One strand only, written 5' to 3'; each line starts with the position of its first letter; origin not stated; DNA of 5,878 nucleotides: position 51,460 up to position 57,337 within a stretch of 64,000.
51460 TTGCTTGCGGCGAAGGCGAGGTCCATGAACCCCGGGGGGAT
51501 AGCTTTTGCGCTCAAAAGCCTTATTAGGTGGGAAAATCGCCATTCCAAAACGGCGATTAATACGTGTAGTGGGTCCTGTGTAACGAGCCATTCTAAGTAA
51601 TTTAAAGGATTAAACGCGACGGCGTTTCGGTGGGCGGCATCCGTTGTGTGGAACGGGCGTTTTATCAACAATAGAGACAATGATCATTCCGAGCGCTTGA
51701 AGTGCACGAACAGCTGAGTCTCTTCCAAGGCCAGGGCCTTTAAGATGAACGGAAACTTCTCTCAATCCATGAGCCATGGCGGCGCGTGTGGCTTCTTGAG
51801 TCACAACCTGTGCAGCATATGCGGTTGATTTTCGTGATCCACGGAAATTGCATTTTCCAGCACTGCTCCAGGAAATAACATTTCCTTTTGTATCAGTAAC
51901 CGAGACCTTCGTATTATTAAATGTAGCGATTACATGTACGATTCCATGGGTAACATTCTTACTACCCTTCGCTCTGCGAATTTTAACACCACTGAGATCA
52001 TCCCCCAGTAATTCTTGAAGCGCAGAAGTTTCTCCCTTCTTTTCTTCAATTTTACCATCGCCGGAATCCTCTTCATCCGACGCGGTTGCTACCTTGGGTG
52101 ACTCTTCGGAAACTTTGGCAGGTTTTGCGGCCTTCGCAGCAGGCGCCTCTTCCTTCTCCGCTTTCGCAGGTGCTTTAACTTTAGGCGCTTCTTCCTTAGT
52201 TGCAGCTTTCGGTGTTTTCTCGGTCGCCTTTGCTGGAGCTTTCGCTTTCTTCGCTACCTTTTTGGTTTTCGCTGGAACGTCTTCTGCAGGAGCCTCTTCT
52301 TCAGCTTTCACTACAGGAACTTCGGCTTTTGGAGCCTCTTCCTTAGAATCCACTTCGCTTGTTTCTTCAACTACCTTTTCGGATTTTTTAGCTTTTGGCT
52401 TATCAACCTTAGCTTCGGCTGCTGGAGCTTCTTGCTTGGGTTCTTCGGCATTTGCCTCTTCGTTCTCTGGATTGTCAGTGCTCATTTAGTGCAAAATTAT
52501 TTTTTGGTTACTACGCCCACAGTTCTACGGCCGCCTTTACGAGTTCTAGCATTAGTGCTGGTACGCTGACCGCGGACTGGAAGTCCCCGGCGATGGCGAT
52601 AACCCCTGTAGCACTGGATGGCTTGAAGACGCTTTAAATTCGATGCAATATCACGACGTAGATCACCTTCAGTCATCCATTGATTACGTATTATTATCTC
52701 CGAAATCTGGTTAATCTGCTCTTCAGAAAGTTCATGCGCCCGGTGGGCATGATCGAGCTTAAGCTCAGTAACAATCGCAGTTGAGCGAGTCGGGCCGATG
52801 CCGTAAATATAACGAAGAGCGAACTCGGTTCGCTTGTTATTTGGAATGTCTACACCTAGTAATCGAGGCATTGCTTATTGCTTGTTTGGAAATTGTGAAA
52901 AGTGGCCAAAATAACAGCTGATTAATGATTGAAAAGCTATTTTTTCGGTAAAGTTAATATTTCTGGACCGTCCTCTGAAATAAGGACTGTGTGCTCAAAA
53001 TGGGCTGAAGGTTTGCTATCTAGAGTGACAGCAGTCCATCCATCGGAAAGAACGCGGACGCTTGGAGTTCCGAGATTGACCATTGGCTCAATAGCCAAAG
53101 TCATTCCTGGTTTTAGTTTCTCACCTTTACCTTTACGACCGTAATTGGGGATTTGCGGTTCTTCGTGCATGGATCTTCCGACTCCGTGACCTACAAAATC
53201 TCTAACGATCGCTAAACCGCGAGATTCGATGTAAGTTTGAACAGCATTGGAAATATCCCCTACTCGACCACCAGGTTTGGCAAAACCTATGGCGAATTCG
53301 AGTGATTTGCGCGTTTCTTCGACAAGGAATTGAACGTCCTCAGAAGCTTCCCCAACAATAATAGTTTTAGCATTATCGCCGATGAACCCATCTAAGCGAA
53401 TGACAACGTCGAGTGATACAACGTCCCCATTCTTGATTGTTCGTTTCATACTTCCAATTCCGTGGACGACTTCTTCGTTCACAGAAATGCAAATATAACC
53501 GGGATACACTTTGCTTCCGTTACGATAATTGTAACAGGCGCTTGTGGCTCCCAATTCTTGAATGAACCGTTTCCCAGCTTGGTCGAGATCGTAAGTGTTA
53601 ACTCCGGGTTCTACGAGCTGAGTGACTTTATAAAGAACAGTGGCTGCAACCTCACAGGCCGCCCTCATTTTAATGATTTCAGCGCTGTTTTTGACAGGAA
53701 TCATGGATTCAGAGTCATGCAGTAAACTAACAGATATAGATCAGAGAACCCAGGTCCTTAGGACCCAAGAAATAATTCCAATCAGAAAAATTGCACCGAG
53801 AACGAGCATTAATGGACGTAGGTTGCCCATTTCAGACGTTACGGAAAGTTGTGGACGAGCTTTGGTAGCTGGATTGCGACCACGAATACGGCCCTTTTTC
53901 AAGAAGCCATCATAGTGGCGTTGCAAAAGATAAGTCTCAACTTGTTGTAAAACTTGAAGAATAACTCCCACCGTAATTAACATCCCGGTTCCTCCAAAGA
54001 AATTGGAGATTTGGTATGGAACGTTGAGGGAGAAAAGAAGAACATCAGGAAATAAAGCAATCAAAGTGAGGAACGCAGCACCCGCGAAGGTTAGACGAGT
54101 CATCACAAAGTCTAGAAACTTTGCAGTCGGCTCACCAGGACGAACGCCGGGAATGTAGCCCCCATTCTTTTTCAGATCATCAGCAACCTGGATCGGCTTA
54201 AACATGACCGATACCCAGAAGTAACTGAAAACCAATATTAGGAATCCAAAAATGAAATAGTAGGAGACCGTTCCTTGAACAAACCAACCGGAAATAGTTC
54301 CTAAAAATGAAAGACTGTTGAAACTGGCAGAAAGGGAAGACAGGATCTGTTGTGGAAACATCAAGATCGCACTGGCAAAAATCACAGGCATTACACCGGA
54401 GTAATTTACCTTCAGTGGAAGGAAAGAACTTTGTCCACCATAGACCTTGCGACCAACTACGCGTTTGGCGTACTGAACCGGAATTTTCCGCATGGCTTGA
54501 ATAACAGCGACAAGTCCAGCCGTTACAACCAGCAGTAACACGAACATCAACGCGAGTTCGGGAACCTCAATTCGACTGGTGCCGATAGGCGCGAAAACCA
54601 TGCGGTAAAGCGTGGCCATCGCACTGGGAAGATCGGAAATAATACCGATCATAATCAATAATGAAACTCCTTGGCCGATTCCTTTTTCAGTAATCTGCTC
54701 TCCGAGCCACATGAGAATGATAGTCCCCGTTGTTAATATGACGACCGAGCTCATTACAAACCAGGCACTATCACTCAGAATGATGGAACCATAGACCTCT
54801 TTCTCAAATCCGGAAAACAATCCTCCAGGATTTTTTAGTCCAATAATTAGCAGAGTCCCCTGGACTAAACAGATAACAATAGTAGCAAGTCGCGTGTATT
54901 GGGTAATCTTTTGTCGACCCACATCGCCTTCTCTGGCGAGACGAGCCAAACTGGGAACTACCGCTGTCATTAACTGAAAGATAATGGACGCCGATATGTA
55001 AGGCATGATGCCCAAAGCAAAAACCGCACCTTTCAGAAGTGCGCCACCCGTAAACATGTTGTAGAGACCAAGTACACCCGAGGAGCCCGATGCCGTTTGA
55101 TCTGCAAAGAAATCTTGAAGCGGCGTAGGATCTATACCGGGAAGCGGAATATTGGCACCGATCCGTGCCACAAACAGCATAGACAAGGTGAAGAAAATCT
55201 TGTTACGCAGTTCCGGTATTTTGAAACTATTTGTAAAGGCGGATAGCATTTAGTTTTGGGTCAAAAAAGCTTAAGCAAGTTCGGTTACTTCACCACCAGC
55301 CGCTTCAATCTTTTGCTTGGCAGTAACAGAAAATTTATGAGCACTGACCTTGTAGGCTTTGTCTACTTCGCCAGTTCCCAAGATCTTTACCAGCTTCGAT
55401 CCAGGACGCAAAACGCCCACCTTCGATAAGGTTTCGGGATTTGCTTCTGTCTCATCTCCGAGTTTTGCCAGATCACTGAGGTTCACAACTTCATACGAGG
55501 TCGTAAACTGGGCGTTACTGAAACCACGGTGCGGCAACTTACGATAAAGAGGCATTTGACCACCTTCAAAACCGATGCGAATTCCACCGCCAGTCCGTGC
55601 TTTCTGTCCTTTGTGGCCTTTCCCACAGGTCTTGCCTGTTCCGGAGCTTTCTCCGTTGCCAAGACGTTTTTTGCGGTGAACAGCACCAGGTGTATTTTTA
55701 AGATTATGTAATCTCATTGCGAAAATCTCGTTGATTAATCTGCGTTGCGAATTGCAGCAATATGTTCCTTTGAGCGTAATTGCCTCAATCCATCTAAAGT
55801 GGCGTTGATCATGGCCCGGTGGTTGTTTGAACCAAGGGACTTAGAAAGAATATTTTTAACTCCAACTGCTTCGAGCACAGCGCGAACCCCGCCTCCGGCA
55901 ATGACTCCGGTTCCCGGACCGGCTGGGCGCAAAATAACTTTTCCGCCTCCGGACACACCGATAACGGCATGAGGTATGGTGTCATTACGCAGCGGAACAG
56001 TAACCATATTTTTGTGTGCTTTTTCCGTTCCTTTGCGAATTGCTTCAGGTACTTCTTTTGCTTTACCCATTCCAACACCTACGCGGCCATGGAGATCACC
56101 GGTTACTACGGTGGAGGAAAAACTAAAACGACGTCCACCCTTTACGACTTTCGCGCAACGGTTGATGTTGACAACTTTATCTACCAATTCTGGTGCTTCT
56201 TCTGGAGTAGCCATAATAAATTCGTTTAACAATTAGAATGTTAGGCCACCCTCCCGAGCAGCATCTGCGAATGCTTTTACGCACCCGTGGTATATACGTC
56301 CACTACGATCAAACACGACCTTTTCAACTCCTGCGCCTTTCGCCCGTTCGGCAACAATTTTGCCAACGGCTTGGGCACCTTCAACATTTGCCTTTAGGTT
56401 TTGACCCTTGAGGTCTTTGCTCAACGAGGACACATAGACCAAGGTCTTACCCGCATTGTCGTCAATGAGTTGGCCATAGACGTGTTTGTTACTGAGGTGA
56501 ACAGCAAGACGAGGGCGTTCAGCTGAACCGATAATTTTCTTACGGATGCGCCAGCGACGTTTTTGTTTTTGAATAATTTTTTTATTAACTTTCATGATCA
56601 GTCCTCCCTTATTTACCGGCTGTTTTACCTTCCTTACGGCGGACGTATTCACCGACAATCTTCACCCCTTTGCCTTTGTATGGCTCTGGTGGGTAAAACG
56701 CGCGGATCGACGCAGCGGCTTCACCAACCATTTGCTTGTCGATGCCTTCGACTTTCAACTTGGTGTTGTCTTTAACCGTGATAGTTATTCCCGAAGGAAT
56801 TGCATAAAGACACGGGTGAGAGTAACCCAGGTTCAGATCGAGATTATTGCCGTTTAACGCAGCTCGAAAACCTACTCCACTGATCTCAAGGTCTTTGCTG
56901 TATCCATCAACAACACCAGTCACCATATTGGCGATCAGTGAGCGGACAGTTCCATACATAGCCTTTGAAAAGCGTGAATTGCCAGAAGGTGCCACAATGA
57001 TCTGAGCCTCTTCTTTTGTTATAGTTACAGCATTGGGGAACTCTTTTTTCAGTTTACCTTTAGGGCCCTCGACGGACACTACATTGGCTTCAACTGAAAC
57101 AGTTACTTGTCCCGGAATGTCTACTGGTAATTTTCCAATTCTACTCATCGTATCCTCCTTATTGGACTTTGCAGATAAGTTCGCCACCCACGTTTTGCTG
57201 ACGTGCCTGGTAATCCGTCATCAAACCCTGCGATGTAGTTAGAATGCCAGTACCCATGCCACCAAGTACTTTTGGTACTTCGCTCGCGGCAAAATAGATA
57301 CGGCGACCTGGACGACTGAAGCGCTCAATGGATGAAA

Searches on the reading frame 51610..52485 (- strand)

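Call 70: search_protein_families(library=pfam, proteins=[window:51610-52485:-], max_evalue=0.001)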
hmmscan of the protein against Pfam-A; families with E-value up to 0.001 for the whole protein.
window:51610-52485:- (291 aa): 1 family
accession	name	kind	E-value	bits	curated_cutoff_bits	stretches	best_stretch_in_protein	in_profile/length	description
PF00411.24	Ribosomal_S11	-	1.1e-40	138.9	25.1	1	181-290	1-110/110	Ribosomal protein S11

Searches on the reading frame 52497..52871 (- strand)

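Call 70: search_protein_families(library=pfam, proteins=[window:52497-52871:-], max_evalue=0.001)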
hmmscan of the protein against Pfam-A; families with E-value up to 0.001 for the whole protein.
window:52497-52871:- (124 aa): 1 family
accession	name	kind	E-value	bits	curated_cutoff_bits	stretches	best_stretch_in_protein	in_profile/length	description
PF00416.27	Ribosomal_S13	-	2e-32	112.7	31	1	3-110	1-128/128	Ribosomal protein S13/S18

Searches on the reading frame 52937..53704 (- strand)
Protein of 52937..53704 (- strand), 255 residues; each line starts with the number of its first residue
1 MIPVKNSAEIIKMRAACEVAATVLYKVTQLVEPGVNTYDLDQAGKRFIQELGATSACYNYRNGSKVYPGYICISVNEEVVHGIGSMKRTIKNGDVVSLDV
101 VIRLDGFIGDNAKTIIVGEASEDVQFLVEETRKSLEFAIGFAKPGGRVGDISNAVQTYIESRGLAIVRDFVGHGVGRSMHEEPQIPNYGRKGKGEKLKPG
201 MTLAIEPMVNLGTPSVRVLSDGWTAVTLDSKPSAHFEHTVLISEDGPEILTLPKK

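Call 70: search_protein_families(library=pfam, proteins=[window:52937-53704:-], max_evalue=0.001)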
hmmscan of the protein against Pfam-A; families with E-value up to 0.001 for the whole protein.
window:52937-53704:- (255 aa): 1 family
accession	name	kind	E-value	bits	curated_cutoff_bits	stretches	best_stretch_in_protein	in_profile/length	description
PF00557.29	Peptidase_M24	-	3.1e-47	161.5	23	1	12-244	2-208/208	Metallopeptidase family M24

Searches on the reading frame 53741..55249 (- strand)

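Call 70: search_protein_families(library=pfam, proteins=[window:53741-55249:-], max_evalue=0.001)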
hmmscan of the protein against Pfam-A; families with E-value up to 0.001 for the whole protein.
window:53741-55249:- (502 aa): 1 family
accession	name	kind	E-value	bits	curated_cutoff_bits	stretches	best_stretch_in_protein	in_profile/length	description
PF00344.25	SecY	-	4.4e-103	345.3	32.2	1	76-433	2-305/306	SecY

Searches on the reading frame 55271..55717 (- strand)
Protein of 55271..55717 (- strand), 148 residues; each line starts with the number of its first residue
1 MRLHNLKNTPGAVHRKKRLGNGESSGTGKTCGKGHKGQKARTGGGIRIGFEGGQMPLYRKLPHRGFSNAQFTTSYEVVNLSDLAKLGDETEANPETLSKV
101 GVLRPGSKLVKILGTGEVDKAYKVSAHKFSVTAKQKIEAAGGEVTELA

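Call 70: search_protein_families(library=pfam, proteins=[window:55271-55717:-], max_evalue=0.001)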
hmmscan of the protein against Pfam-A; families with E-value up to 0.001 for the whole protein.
window:55271-55717:- (148 aa): 1 family
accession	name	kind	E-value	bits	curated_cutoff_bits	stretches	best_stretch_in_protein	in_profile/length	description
PF00828.25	Ribosomal_L27A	-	1.5e-16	61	21.5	1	77-145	1-72/72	Ribosomal proteins 50S-L15, 50S-L18e, 60S-L27A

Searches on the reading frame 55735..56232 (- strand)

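Call 70: search_protein_families(library=pfam, proteins=[window:55735-56232:-], max_evalue=0.001)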
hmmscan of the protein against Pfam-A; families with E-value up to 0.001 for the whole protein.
window:55735-56232:- (165 aa): 2 families
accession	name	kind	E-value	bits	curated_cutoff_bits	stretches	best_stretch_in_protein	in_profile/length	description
PF00333.26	Ribosomal_S5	-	1.3e-27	96.1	27.1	1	16-80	1-65/65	Ribosomal protein S5, N-terminal domain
PF03719.21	Ribosomal_S5_C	-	5.4e-25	87.1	21.5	1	94-162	3-71/71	Ribosomal protein S5, C-terminal domain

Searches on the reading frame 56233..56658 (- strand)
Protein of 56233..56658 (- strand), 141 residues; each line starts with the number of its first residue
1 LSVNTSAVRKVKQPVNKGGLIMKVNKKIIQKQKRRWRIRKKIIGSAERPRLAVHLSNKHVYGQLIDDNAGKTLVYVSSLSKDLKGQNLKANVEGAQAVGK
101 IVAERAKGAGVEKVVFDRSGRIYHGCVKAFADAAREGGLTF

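Call 70: search_protein_families(library=pfam, proteins=[window:56233-56658:-], max_evalue=0.001)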
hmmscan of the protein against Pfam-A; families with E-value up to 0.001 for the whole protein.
window:56233-56658:- (141 aa): 1 family
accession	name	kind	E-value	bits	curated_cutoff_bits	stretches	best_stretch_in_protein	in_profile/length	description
PF00861.27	Ribosomal_L18p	-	2.1e-42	144.5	27.8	1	26-141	2-116/116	Ribosomal L18 of archaea, bacteria, mitoch. and chloroplast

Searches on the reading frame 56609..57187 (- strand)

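Call 70: search_protein_families(library=pfam, proteins=[window:56609-57187:-], max_evalue=0.001)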
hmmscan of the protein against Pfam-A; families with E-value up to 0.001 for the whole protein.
window:56609-57187:- (192 aa): 1 family
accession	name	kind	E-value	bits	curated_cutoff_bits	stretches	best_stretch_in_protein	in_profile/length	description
PF00347.28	Ribosomal_L6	-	1.3e-37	128.9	27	2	104-176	2-78/80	Ribosomal protein L6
